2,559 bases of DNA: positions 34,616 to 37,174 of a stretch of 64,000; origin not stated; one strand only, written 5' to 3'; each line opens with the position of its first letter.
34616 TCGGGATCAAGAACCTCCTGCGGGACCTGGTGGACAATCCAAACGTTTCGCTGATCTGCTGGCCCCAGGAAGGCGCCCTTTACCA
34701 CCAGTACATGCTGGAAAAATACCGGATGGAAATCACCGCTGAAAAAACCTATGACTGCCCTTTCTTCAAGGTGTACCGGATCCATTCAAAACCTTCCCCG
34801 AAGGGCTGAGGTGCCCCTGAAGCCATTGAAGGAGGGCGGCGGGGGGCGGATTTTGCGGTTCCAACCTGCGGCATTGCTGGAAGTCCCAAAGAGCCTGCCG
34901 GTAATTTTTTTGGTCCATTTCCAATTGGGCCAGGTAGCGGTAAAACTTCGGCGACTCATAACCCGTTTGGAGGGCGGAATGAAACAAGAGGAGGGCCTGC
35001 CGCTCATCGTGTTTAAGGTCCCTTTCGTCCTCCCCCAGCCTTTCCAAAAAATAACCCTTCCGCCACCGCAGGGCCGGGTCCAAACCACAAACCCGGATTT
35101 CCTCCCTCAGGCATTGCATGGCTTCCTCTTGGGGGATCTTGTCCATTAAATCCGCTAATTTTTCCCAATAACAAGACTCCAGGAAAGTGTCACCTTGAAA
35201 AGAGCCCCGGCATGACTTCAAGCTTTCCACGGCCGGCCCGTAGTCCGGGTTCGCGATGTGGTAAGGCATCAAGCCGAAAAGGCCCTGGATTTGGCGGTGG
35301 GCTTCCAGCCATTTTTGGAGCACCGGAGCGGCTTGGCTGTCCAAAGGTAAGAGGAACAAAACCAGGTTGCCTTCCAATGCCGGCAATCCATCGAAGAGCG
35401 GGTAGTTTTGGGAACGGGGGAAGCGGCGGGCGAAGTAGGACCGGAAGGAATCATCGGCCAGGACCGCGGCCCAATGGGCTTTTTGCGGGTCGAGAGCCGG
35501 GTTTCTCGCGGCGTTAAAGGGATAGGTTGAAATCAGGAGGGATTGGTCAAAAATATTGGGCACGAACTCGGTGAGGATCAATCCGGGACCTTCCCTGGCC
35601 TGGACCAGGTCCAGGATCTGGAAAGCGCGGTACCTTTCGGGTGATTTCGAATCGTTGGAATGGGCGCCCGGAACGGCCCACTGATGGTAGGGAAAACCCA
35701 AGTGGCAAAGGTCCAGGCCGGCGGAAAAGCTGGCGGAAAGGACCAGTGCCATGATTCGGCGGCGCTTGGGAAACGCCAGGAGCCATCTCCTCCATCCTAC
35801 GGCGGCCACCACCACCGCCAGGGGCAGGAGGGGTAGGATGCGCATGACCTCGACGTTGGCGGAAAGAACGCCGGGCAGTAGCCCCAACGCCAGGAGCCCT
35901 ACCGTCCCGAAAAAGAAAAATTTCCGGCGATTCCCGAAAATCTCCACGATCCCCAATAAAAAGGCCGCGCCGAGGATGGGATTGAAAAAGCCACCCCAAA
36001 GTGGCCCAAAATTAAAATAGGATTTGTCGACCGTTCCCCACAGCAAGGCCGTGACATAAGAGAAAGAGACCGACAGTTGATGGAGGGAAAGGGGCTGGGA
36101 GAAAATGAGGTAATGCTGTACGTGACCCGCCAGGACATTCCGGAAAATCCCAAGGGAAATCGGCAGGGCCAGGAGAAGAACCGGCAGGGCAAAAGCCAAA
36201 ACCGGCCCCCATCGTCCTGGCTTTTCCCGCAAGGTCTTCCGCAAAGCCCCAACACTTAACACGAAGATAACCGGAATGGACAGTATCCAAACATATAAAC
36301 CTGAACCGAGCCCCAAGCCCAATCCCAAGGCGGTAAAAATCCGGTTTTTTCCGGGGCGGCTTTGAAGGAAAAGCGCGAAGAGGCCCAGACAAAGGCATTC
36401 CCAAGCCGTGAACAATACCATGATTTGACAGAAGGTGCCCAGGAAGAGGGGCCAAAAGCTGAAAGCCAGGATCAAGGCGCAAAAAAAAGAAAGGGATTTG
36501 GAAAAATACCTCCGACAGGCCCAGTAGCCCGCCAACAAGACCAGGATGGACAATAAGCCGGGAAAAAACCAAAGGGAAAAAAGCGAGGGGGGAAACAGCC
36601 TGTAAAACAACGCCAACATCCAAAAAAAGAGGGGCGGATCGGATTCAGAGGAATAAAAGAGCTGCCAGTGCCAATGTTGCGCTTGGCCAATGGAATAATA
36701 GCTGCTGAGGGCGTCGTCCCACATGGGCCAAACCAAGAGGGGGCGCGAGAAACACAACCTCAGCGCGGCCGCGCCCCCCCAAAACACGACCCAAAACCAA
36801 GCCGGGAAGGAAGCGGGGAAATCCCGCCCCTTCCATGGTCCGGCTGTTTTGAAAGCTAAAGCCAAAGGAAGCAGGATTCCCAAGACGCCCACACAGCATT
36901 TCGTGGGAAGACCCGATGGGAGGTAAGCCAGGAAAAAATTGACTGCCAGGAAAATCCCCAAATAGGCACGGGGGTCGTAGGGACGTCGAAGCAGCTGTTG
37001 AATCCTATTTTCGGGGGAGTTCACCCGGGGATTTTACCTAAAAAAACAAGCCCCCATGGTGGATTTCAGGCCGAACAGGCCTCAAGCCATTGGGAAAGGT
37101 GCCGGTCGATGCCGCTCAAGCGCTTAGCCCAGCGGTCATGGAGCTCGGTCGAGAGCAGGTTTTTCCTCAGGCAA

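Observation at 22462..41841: Array of six paralogous PMT/TMTC-like GT-C glycosyltransferases with TPR tails, coupled to the hpnCDE squalene genes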

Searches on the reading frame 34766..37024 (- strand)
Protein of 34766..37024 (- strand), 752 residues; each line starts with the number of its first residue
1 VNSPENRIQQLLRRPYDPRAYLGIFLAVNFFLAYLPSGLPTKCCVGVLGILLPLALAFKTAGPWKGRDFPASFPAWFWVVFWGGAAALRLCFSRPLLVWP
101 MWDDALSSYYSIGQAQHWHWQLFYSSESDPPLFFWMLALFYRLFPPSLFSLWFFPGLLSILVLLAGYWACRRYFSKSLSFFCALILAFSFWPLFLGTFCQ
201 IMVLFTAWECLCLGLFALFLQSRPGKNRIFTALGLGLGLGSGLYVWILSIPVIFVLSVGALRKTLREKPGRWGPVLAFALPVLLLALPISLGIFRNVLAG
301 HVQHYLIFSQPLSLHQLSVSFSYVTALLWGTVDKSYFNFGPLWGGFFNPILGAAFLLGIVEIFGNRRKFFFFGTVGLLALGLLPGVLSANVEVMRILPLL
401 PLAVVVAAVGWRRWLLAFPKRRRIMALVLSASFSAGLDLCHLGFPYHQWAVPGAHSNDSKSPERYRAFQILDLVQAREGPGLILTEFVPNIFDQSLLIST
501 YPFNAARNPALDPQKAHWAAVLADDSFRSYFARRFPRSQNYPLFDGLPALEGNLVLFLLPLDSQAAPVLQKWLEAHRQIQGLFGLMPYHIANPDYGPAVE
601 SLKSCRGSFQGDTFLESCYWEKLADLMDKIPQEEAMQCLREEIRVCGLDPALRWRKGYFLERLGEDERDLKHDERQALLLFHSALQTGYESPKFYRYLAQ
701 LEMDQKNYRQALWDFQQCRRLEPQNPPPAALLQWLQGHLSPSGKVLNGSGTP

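Call 4: search_protein_families(library=pfam, proteins=[window:34766-37024:-], max_evalue=1)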
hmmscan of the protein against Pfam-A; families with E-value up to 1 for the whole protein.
window:34766-37024:- (752 aa): 5 families
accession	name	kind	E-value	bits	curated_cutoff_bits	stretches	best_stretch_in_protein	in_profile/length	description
PF13231.12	PMT_2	-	1e-09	39.3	26.1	1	129-283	2-154/160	Dolichyl-phosphate-mannose-protein mannosyltransferase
PF07719.23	TPR_2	-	0.014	16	27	1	692-725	1-34/34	Tetratricopeptide repeat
PF13428.12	TPR_14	-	0.034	15.3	23.5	1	693-727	2-36/44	Tetratricopeptide repeat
PF00515.34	TPR_1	-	0.16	12.2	27.8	1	693-725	2-34/34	Tetratricopeptide repeat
PF07086.17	Jagunal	-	0.27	11.7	25.4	1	150-206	79-135/187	Jagunal, ER re-organisation during oogenesis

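Call 5: search_protein_families(library=ncbifam, proteins=[window:34766-37024:-], max_evalue=1)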
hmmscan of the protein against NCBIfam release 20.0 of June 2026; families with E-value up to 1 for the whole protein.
window:34766-37024:- (752 aa): 4 families
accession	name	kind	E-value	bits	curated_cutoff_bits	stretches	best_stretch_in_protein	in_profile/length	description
TIGR00990.1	3a0801s09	subfamily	0.058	12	757.25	1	676-725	383-432/615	mitochondrial import receptor subunit TOM70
TIGR02552.1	LcrH_SycD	equivalog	0.065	13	104.8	1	676-728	36-88/136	SycD/LcrH family type III secretion system chaperone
TIGR02917.1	PEP_TPR_lipo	equivalog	0.11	10.3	312.2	1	672-732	581-641/899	XrtA/PEP-CTERM system TPR-repeat protein PrsT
NF047371.1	FlcA_CTERM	equivalog_domain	0.32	9.4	300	1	664-726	445-507/646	periplasmic flagellar collar protein FlcA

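Call 10: find_homologous_proteins(query=window:34766-37024:-, max_evalue=0.00001)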
Query window:34766-37024:- (752 aa): 39 proteins with E <= 0.00001 among 8000 candidates.
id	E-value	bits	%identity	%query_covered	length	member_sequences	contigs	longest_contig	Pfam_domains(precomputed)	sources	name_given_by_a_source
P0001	0.0e+0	1510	100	87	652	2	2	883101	PF13231.13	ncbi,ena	-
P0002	2.2e-268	911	58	97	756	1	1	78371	-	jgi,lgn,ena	-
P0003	5.1e-225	767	49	99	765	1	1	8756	-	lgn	-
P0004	5.9e-222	757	56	84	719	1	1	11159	-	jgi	jgi:hypothetical protein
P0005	2.2e-214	732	49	98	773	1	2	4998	-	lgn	-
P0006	1.4e-204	700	50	90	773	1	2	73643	-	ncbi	-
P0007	6.7e-200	684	48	96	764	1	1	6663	-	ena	-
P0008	1.9e-183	630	46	96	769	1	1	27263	-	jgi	jgi:hypothetical protein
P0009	2.2e-169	583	42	96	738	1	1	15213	-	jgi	jgi:hypothetical protein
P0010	2.2e-162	560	41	93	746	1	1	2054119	-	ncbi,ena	-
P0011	3.4e-147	510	46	77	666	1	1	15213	-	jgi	jgi:hypothetical protein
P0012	1.8e-145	504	46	70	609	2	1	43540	-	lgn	-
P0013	3.4e-143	497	41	81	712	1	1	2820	-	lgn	-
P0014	7.2e-142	492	41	81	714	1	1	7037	-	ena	-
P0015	1.7e-137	478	40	84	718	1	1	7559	-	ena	-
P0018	1.5e-134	468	41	81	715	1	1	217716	PF07719.24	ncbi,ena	-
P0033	1.3e-72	263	32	84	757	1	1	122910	PF13231.13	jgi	jgi:hypothetical protein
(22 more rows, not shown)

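Call 11: search_solved_structures(query=window:34766-37024:-, max_evalue=10, show_alignments=2)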
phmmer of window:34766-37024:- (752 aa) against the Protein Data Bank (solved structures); distinct sequences matched with E-value up to 10: 4.
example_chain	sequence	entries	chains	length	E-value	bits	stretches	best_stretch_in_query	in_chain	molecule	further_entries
3lca_A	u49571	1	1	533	0.96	10.7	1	673-740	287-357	Protein TOM71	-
3fp2_A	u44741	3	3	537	0.97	10.7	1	673-740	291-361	TPR repeat-containing protein YHR117W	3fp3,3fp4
4dyl_A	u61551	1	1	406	1.2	10.3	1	564-674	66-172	Tyrosine-protein kinase Fes/Fps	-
8x2t_A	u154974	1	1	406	1.2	10.3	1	564-674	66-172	Tyrosine-protein kinase Fes/Fps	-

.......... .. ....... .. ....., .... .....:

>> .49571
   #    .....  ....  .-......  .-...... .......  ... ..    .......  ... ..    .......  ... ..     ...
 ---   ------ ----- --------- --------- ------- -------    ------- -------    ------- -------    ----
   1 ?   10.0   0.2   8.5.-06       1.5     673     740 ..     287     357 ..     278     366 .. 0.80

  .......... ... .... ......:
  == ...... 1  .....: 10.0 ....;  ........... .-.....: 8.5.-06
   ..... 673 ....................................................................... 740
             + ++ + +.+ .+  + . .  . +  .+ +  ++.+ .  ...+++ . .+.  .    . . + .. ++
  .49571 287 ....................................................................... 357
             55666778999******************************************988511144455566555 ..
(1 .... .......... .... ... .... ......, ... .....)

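Call 12: find_encoding_contigs(protein=P0001, flank=10000, max_places=3)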
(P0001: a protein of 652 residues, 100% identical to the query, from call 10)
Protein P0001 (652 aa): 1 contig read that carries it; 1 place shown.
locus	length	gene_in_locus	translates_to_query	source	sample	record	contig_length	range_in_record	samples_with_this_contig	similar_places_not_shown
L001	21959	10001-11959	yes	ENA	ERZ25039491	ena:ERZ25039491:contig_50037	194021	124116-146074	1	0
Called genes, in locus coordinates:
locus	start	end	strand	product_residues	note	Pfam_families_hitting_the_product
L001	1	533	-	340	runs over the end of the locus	PF04055:Radical_SAM, PF12345:DUF3641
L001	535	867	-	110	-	PF02627:CMD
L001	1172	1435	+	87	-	PF00230:MIP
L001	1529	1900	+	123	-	-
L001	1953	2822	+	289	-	PF00494:SQS_PSY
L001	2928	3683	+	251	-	PF00494:SQS_PSY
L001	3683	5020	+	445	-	PF01134:GIDA (faint), PF01266:DAO (weak), PF01593:Amino_oxidase, PF07992:Pyr_redox_2 (faint), PF12831:FAD_oxidored, PF13450:NAD_binding_8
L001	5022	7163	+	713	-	PF13432:TPR_16 (weak)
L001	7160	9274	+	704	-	-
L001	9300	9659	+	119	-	-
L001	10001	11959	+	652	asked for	PF13231:PMT_2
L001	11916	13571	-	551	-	-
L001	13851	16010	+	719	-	-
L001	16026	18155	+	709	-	-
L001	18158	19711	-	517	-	PF13231:PMT_2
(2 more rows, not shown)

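Call 13: find_encoding_contigs(protein=P0010, flank=10000, max_places=3)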
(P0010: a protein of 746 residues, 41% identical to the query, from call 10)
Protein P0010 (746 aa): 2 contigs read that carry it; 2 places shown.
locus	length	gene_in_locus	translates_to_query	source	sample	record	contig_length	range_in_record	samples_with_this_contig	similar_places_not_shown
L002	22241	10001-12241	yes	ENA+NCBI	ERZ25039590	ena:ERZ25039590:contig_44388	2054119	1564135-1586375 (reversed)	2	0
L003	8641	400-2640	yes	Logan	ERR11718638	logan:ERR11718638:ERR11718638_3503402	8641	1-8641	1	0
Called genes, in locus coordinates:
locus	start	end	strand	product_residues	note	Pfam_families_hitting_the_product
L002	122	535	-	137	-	-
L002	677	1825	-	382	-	PF13181:TPR_8 (faint), PF23914:TPR_CcmH_CycH (faint), PF00515:TPR_1 (faint), PF13371:TPR_9 (weak), PF13432:TPR_16 (weak), PF13414:TPR_11 (weak), PF14559:TPR_19, PF07719:TPR_2 (weak), +1 more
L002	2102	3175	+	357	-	PF01436:NHL (faint), PF06739:SBBP (faint)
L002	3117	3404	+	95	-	-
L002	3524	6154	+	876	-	PF08547:CIA30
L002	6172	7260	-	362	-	PF01571:GCV_T, PF08669:GCV_T_C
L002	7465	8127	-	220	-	-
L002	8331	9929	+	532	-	PF00009:GTP_EFTU, PF01926:MMR_HSR1 (weak), PF22042:EF-G_D2, PF16658:RF3_C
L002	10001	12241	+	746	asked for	-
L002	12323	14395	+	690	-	PF13231:PMT_2 (weak)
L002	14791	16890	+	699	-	PF07719:TPR_2 (faint)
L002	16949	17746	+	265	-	PF00005:ABC_tran, PF13304:AAA_21 (weak)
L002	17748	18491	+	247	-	PF01061:ABC2_membrane, PF12698:ABC2_membrane_3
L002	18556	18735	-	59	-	-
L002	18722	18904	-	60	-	-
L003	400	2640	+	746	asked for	-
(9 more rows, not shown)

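Call 18: find_related_loci(query=A1, collection=genome_contigs, flank=10000)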
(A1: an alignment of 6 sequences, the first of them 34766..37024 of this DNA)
Query A1 (752 aa) in genome_contigs; peptide patterns used: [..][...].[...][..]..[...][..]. (x = any residue, [..] = any of these).
61 stretches matched a pattern; 45 encode a relative of the query (tblastn E <= 1e-3); 42 distinct loci.
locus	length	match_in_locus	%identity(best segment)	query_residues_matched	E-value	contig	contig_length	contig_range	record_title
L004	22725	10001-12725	50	70-750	0e+0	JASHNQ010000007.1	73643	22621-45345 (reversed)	MAG: candidate division FCPU426 bacterium isolate JOPF001 JOPF_AWAY_contig_71002, whole genome shotgun sequence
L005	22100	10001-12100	41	2-698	1e-164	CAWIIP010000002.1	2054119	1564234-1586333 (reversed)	MAG: uncultured proteobacterium isolate MFD09286.bin.2.44 genome assembly, contig: contig_44388, whole genome shotgun se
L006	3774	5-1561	40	108-626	2e-114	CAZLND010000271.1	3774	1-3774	MAG TPA_asm: uncultured bacterium isolate binchicken_co50_333 genome assembly, contig: NODE_39440_length_3774_cov_4.8112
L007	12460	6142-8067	39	15-647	7e-116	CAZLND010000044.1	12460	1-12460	MAG TPA_asm: uncultured bacterium isolate binchicken_co50_333 genome assembly, contig: NODE_6131_length_12460_cov_5.7083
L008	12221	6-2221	34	5-630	5e-97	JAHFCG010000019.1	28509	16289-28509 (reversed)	MAG: candidate division FCPU426 bacterium isolate nzgw216 NODE_350_length_28510_cov_3.377047, whole genome shotgun seque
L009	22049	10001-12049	32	24-733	1e-94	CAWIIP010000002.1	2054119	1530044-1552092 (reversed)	MAG: uncultured proteobacterium isolate MFD09286.bin.2.44 genome assembly, contig: contig_44388, whole genome shotgun se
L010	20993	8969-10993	32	17-717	2e-90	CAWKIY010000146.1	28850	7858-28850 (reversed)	MAG: candidate division FCPU426 bacterium isolate MFD04540.bin.2.61 genome assembly, contig: contig_71242, whole genome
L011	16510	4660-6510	34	14-630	9e-89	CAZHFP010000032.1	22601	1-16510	MAG TPA_asm: uncultured bacterium isolate binchicken_co54_505 genome assembly, contig: NODE_3978_length_22601_cov_10.869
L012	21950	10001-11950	32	4-642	1e-86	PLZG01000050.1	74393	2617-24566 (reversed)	MAG: candidate division FCPU426 bacterium isolate palsa_1180 73.20120700_P3D.179_contig_15277, whole genome shotgun sequ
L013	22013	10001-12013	33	24-686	6e-87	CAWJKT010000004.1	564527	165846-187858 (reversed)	MAG: uncultured proteobacterium isolate MFD05512.bin.2.30 genome assembly, contig: contig_12851, whole genome shotgun se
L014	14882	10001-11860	35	22-645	3e-83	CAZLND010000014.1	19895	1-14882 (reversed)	MAG TPA_asm: uncultured bacterium isolate binchicken_co50_333 genome assembly, contig: NODE_3019_length_19895_cov_5.2551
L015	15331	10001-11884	31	17-644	6e-83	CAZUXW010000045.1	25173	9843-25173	MAG TPA_asm: uncultured bacterium isolate binchicken_co54_368 genome assembly, contig: NODE_3384_length_25173_cov_24.516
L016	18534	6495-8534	30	8-724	6e-82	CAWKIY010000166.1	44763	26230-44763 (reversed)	MAG: candidate division FCPU426 bacterium isolate MFD04540.bin.2.61 genome assembly, contig: contig_74044, whole genome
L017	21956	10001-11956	29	17-666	2e-80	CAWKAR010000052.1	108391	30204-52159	MAG: candidate division FCPU426 bacterium isolate MFD03726.bin.1.149 genome assembly, contig: contig_43457, whole genome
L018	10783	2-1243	41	215-625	5e-80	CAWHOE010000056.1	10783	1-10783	MAG: candidate division FCPU426 bacterium isolate MFD01223.bin.2.21 genome assembly, contig: contig_64257, whole genome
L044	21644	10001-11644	31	77-624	5e-47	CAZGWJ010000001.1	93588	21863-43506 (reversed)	MAG TPA_asm: uncultured bacterium isolate binchicken_co273_249 genome assembly, contig: NODE_232_length_93588_cov_6.4205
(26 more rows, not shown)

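Call 26: predict_structure(alignment_id=A2)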
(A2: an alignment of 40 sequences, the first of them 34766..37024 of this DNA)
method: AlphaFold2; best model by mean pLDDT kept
length: 752 residues; sequences in the alignment: 40
mean_pLDDT: 91.1   pTM: 0.90
mean pLDDT of the five models: 91.1, 90.0, 89.7, 87.3, 86.4
residues with pLDDT >= 90: 559; 70-90: 169; 50-70: 21; < 50: 3
segments of 3 or more residues with pLDDT < 50: none
pLDDT, mean of each block of 10 residues (from residue 1): 67 87 96 88 93 95 84 93 95 73 94 95 91 98 95 95 98 96 96 91 96 98 92 98 95 96 86 94 96 89 88 89 89 74 84 97 90 95 93 92 97 95 96 94 81 84 94 98 89 91 97 96 94 96 86 91 93 95 87 89 96 95 88 88 96 95 91 88 93 92 94 96 90 91 58 55
secondary structure, 60 per line:
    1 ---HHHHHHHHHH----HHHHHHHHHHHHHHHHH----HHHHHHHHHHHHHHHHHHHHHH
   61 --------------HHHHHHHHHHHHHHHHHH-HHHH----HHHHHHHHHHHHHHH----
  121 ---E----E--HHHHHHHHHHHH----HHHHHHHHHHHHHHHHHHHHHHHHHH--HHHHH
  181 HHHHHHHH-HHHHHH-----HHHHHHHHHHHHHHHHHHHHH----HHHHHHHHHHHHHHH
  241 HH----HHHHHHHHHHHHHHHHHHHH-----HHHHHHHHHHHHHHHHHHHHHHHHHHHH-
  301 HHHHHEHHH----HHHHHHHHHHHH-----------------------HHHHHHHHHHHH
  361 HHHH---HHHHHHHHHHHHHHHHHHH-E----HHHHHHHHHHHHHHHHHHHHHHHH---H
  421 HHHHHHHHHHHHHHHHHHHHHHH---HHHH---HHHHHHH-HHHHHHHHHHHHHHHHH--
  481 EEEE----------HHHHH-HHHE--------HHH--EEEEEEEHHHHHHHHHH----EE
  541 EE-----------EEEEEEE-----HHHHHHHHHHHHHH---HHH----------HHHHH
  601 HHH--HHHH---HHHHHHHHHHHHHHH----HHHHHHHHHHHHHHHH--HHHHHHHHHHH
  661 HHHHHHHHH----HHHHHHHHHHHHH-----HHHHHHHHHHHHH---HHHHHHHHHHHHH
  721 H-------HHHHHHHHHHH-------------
elements in order (helices of 4 or more, strands of 3 or more residues): H4-13 H18-34 H39-60 H75-92 H94-97 H102-116 H132-143 H148-173 H176-188 H190-195 H201-221 H226-242 H247-266 H272-299 H301-305 H314-325 H349-364 H368-386 H393-416 H420-443 H447-450 H454-460 H462-478 E481-484 H495-499 E518-524 H525-534 E539-542 E554-560 H566-579 H596-603 H606-609 H613-627 H632-647 H650-669 H674-686 H692-704 H708-721 H729-739

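Call 38: find_encoding_contigs(protein=P0018, flank=10000, max_places=2)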
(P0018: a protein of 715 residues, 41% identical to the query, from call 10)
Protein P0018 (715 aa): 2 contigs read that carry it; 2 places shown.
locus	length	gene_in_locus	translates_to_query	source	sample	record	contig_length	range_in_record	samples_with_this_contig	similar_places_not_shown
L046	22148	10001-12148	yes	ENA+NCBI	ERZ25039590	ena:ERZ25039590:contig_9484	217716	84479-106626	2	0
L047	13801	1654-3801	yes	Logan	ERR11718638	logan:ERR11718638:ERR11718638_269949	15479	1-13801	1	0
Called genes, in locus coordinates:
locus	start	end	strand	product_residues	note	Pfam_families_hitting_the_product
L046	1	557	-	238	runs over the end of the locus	PF01738:DLH, PF00326:Peptidase_S9 (faint), PF08840:BAAT_C (faint)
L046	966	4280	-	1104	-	PF25596:CPSase_L_D1, PF02786:CPSase_L_D2, PF02787:CPSase_L_D3, PF25596:CPSase_L_D1, PF02222:ATP-grasp (weak), PF02786:CPSase_L_D2, PF15632:ATPgrasp_Ter, PF02142:MGS, +2 more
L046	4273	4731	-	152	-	-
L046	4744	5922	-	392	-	PF00988:CPSase_sm_chain, PF00117:GATase, PF07722:Peptidase_C26 (weak)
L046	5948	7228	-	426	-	PF01979:Amidohydro_1, PF07969:Amidohydro_3 (weak), PF12890:DHOase, PF07969:Amidohydro_3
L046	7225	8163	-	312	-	PF02729:OTCace_N, PF00185:OTCace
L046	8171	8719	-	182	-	PF00156:Pribosyltran, PF14681:UPRTase (weak)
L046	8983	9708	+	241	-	PF05175:MTS (weak), PF13489:Methyltransf_23, PF06325:PrmA (weak), PF08003:Methyltransf_9 (weak), PF13847:Methyltransf_31, PF08241:Methyltransf_11, PF08242:Methyltransf_12, PF13649:Methyltransf_25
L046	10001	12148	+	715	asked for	PF07719:TPR_2 (weak)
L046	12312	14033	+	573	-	-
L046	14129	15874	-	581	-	-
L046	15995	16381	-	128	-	PF07386:DUF1499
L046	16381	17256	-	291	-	-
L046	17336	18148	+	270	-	PF25919:BSH_CusB (weak)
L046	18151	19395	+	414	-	PF12704:MacB_PCD, PF02687:FtsX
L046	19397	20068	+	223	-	PF00005:ABC_tran, PF13304:AAA_21 (faint)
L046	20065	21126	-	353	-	PF00224:PK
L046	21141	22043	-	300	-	PF01926:MMR_HSR1, PF02421:FeoB_N, PF03193:RsgA_GTPase (faint), PF00009:GTP_EFTU, PF00350:Dynamin_N (weak), PF07650:KH_2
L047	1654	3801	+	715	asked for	PF07719:TPR_2 (weak)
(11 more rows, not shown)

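Call 39: find_encoding_contigs(protein=P0033, flank=10000, max_places=2)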
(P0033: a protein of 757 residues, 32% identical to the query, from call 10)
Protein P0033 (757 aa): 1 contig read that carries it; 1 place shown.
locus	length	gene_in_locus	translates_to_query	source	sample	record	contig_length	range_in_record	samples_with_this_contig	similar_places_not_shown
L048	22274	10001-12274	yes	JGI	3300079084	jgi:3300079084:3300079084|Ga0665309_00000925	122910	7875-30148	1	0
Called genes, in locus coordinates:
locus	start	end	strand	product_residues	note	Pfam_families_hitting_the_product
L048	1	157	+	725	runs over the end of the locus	-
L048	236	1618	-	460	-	-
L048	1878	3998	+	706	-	-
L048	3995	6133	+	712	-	-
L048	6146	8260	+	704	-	-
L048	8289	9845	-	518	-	PF13231:PMT_2 (weak)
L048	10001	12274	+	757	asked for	PF13231:PMT_2 (weak)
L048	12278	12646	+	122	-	-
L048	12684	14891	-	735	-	-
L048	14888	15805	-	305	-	PF01545:Cation_efflux, PF16916:ZT_dimer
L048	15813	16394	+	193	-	-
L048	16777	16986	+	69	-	-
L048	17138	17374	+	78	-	-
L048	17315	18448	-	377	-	PF01041:DegT_DnrJ_EryC1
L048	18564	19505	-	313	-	PF00535:Glycos_transf_2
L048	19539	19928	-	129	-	PF05523:FdtA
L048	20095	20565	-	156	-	PF25084:LbH_EIF2B (weak), PF25087:GMPPB_C (faint), PF00132:Hexapep, PF14602:Hexapep_2 (weak)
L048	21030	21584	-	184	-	PF01545:Cation_efflux, PF16916:ZT_dimer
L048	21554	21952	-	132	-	PF01545:Cation_efflux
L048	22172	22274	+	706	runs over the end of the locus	-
